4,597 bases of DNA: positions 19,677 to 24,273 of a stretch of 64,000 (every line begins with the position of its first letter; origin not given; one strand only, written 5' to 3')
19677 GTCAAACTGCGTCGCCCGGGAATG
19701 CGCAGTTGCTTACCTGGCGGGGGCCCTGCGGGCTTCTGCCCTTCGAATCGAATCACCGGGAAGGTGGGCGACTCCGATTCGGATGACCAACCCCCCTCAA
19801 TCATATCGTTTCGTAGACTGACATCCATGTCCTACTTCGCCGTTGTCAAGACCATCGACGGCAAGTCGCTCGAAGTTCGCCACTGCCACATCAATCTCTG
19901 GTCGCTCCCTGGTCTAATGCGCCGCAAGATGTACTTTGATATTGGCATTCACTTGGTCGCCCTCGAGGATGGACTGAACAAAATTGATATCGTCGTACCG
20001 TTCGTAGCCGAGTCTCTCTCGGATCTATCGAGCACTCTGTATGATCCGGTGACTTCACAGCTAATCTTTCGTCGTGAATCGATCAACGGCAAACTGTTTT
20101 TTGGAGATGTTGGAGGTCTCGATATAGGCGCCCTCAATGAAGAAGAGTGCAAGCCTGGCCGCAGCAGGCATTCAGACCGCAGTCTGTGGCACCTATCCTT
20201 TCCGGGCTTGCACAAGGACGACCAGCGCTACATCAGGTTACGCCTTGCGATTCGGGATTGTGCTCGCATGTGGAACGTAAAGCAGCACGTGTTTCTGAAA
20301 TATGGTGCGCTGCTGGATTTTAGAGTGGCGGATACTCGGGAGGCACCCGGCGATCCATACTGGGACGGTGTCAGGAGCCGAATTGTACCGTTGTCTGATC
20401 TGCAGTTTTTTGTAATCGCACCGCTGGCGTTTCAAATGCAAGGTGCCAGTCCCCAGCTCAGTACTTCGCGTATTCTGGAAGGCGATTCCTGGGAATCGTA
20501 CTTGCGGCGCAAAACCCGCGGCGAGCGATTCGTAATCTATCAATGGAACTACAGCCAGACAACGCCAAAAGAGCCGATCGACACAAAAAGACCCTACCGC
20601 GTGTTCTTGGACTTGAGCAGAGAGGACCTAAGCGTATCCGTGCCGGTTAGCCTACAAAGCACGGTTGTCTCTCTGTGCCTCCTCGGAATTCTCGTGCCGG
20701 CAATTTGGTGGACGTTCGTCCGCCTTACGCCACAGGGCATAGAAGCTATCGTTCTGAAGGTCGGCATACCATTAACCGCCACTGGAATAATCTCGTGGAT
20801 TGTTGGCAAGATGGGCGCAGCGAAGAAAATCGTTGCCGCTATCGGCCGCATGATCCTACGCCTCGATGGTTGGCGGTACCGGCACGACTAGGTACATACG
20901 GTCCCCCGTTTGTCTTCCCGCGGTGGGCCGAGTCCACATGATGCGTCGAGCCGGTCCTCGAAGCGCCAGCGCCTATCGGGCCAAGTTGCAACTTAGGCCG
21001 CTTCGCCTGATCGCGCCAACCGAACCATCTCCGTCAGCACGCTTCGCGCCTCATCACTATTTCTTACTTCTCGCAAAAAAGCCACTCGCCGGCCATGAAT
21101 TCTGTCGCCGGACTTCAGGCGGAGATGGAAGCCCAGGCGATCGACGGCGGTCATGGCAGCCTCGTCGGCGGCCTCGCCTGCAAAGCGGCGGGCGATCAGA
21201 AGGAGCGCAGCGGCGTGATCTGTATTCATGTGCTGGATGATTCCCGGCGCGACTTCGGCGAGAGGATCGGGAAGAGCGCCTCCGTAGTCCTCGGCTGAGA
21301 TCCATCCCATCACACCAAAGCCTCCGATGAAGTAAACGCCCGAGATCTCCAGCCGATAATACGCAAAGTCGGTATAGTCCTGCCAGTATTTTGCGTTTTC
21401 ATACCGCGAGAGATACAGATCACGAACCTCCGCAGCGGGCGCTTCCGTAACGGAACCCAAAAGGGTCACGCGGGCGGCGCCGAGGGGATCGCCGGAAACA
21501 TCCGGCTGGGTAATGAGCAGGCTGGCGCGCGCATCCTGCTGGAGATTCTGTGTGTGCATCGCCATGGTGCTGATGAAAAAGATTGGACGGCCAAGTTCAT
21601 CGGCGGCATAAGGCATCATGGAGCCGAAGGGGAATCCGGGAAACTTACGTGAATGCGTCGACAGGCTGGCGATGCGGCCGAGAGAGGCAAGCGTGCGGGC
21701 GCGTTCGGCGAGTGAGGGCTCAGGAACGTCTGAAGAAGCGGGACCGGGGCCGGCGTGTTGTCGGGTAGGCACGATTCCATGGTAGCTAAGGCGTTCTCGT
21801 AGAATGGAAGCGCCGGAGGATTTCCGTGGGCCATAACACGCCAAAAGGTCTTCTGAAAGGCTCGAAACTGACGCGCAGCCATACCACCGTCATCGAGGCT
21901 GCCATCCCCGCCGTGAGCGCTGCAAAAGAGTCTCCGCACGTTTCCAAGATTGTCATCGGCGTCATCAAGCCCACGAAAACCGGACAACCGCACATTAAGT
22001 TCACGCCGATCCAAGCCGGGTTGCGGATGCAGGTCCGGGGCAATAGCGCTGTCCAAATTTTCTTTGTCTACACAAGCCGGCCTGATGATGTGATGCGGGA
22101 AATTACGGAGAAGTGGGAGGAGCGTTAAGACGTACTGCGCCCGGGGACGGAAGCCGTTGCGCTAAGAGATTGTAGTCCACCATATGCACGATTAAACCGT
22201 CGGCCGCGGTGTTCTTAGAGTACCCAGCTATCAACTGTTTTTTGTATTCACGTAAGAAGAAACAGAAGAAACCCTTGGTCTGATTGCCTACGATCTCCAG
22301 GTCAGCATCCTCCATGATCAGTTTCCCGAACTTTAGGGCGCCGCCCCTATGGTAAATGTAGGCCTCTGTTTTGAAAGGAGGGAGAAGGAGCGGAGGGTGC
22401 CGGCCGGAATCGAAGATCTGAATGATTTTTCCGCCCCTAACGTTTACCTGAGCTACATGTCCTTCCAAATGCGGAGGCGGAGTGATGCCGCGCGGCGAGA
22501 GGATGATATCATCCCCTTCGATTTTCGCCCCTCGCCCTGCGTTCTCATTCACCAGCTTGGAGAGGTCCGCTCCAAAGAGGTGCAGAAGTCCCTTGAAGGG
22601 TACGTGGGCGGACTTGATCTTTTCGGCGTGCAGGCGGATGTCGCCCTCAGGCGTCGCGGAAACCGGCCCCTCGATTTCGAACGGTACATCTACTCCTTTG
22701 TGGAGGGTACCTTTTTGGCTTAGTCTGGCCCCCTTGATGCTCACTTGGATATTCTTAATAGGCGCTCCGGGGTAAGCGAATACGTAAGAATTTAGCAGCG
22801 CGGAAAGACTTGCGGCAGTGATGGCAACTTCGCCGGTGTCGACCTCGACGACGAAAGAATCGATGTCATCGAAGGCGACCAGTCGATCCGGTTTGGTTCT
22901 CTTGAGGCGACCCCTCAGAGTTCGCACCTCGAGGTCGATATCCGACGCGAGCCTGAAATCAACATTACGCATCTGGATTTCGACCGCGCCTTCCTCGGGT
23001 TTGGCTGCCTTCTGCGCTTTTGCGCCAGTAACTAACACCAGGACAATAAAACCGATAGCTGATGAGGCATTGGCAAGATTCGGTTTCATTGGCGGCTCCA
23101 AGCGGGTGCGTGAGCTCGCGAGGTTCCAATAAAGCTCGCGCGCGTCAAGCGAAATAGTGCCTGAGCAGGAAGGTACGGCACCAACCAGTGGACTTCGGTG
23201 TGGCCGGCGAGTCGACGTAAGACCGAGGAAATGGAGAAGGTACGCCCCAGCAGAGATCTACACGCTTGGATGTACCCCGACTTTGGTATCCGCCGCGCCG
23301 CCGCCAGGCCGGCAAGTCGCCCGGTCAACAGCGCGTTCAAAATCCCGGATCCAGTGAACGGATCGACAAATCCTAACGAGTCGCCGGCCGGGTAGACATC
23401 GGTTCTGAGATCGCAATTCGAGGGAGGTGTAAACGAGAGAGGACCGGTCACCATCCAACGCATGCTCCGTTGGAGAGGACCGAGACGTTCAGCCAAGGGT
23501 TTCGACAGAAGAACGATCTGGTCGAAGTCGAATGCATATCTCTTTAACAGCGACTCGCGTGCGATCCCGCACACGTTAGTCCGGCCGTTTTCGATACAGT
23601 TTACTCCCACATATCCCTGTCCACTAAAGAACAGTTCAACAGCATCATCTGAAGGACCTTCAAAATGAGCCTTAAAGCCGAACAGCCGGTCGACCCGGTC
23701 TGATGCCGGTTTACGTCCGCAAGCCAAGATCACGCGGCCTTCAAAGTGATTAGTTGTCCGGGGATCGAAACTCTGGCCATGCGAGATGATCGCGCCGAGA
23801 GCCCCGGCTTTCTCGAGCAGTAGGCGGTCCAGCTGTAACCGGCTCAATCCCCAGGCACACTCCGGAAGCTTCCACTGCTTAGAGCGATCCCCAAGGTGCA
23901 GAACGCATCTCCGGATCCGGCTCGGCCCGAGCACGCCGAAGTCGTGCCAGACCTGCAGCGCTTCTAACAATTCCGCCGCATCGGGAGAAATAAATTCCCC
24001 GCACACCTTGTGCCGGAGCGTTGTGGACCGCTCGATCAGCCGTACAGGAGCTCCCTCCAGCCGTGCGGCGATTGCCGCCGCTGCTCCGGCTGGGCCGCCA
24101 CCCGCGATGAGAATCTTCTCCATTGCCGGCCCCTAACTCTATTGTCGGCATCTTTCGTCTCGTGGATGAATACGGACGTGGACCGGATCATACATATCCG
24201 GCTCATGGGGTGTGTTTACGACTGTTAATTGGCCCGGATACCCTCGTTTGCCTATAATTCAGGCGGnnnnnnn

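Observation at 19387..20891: Low-GC three-gene islet: GNAT acetyltransferase, ASCH domain protein, unknown protein with C-terminal 2-TM module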

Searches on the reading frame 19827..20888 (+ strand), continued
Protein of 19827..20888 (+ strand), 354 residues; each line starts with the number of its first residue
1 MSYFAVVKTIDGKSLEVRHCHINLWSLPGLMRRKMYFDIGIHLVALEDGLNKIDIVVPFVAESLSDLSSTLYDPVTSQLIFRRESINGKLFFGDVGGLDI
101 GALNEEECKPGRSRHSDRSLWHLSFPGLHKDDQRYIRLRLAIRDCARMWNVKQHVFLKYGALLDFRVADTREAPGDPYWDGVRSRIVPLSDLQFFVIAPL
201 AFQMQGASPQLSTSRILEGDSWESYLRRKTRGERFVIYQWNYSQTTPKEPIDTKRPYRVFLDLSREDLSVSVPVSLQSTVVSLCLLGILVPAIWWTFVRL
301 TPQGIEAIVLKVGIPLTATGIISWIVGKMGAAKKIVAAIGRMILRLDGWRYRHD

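Call 78: predict_structure(alignment_id=A2)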
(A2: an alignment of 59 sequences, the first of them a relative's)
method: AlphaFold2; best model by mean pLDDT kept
length: 354 residues; sequences in the alignment: 59
mean_pLDDT: 90.4   pTM: 0.86
mean pLDDT of the five models: 90.4, 89.8, 88.8, 88.7, 88.2
residues with pLDDT >= 90: 256; 70-90: 68; 50-70: 30; < 50: 0
segments of 3 or more residues with pLDDT < 50: none
pLDDT, mean of each block of 10 residues (from residue 1): 94 95 97 96 98 97 97 96 96 94 97 84 98 98 95 88 97 85 96 98 96 96 96 97 92 97 80 80 91 77 57 60 75 87 92 84
secondary structure, 60 per line:
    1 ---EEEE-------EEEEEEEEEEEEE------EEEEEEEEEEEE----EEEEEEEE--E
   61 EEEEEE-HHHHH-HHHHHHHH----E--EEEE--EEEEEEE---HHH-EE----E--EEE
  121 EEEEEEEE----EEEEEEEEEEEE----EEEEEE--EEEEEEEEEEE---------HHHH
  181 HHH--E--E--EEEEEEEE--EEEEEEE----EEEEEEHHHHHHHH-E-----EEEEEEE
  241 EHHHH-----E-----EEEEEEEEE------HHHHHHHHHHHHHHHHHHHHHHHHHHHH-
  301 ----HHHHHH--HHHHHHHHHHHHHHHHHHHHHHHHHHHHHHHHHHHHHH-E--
elements in order: E4-7 E15-27 E34-45 E50-57 E60-66 H68-72 H74-81 E89-92 E95-101 E118-128 E133-144 E149-154 E157-167 H177-183 E192-199 E202-208 E213-218 H219-226 E234-241 H242-245 E257-265 H272-299 H305-310 H313-350

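Call 82: fold_search(model_id=the predicted structure, library=pdb)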
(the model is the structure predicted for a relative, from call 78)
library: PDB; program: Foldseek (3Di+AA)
matches with E <= 10: 1492; with E <= 0.001: 135
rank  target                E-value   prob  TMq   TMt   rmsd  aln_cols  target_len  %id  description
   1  5ni6                  1.6e-07  1.00  0.36  0.23   6.0       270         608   12  Crystal structure of human LTA4H mutant D375N in complex with LTA4 (released 2017-08-23)
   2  3b7s_A                2.2e-07  1.00  0.36  0.22   5.9       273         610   12  [E296Q]LTA4H in complex with RSR substrate (released 2008-09-16)
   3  5nia                  3.5e-07  1.00  0.35  0.22   5.8       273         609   13  Crystal structure of human LTA4H mutant D375N in open conformation (crystal form I) (released 2017-08-23)
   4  5nie_A                3.7e-07  1.00  0.33  0.20   7.1       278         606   12  Crystal structure of human LTA4H mutant R563A in open conformation (released 2017-08-23)
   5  3chq                  6.0e-07  1.00  0.33  0.21   7.0       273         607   13  Crystal structure of leukotriene a4 hydrolase in complex with N5-[4-(phenylmethoxy)phenyl]-L-glutamine (released 2008-04-22)
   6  6c26_1                6.4e-07  1.00  0.38  0.32  11.1       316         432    8  The Cryo-EM structure of a eukaryotic oligosaccharyl transferase complex (released 2018-01-31)
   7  5ni4_B                6.7e-07  1.00  0.33  0.21   7.5       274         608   12  Crystal structure of human LTA4H mutant E271A in complex with LTA4 (crystal form II) (released 2017-08-23)
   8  5lhd_C                8.4e-07  1.00  0.36  0.16   7.3       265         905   11  Structure of glycosylated human aminopeptidase N (released 2017-04-05)
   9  3fts                  8.9e-07  1.00  0.36  0.23   6.0       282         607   12  Leukotriene A4 hydrolase in complex with resveratrol (released 2009-07-28)
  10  5ni2                  9.9e-07  1.00  0.37  0.23   5.6       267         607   13  Crystal structure of human LTA4H mutant E271A in complex with LTA4 (crystal form I) (released 2017-08-23)
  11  1hs6                  1.3e-06  1.00  0.35  0.22   5.8       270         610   12  STRUCTURE OF LEUKOTRIENE A4 HYDROLASE COMPLEXED WITH BESTATIN. (released 2001-06-24)
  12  1sqm                  1.5e-06  1.00  0.33  0.20   7.4       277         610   13  STRUCTURE OF [R563A] LEUKOTRIENE A4 HYDROLASE (released 2004-08-03)
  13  5nie_B                1.5e-06  1.00  0.36  0.23   5.9       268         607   13  Crystal structure of human LTA4H mutant R563A in open conformation (released 2017-08-23)
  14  4gaa_A                1.6e-06  1.00  0.36  0.23   5.8       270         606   11  Structure of Leukotriene A4 hydrolase from Xenopus laevis complexed with inhibitor bestatin (released 2013-06-12)
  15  3chp                  2.4e-06  1.00  0.33  0.21   6.9       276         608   12  Crystal structure of leukotriene a4 hydrolase in complex with (3S)-3-amino-4-oxo-4-[(4-phenylmethoxyphenyl)amino]butanoi (released 2008-04-22)
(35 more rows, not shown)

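Call 84: find_related_loci(query=A3, collection=viral_contigs, flank=6000)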
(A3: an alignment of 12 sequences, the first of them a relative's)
Query A3 (372 aa) in viral_contigs; peptide patterns used: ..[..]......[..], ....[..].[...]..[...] (x = any residue, [..] = any of these).
15 stretches matched a pattern, but none encodes a relative of the query by tblastn (E <= 1e-3).

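Call 85: find_related_loci(query=A1, collection=viral_contigs, flank=6000)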
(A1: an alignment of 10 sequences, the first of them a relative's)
Query A1 (354 aa) in viral_contigs; peptide patterns used: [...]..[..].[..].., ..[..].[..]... (x = any residue, [..] = any of these).
41 stretches matched a pattern, but none encodes a relative of the query by tblastn (E <= 1e-3).

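Call 86: search_dna_similar(query=P0001, collection=plasmids, mode=protein, max_evalue=0.001, max_rows=30)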
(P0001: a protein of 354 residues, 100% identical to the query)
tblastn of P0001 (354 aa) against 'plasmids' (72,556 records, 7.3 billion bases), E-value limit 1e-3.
No match.

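Call 87: search_dna_similar(query=P0001, collection=phages, mode=protein, max_evalue=0.001, max_rows=20)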
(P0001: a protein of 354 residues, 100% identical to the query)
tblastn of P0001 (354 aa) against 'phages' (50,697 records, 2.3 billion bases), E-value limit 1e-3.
No match.

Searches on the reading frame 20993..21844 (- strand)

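Call 77: search_protein_families(library=pfam, proteins=[window:20993-21844:-], max_evalue=0.001)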
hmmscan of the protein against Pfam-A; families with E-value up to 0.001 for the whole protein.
window:20993-21844:- (283 aa): 3 families
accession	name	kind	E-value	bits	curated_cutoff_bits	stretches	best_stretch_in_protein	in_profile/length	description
PF13883.13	CREG_beta-barrel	-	2.2e-25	90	27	1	45-187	6-165/167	CREG, beta-barrel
PF10615.14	DUF2470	-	2.9e-19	69.8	22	1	200-273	2-77/77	Domain of unknown function (DUF2470)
PF01243.27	PNPOx_N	-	1e-07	32.8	28.1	1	51-172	7-118/120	Pyridoxamine 5'-phosphate oxidase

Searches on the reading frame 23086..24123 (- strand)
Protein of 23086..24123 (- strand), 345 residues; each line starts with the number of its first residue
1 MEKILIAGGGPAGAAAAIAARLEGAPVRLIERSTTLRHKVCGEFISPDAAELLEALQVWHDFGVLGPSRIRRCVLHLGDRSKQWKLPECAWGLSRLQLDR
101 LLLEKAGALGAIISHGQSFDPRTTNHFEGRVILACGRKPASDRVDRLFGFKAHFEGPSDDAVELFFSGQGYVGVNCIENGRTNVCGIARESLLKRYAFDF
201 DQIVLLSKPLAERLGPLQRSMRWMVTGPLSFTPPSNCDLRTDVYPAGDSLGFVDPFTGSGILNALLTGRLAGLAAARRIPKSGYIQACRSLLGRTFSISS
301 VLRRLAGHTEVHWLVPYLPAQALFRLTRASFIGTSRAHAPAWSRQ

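Call 108: search_protein_families(library=pfam, proteins=[window:23086-24123:-], max_evalue=0.001)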
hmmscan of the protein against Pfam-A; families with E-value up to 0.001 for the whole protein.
window:23086-24123:- (345 aa): 3 families
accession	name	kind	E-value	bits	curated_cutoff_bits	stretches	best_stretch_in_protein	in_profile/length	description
PF01494.25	FAD_binding_3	-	2.9e-06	27.2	22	1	3-119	3-123/349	FAD binding domain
PF12831.13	FAD_oxidored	-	1.4e-05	25.1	27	1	4-36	2-34/416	FAD dependent oxidoreductase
PF07992.20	Pyr_redox_2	-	0.00052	20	26.1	1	3-38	2-37/291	Pyridine nucleotide-disulphide oxidoreductase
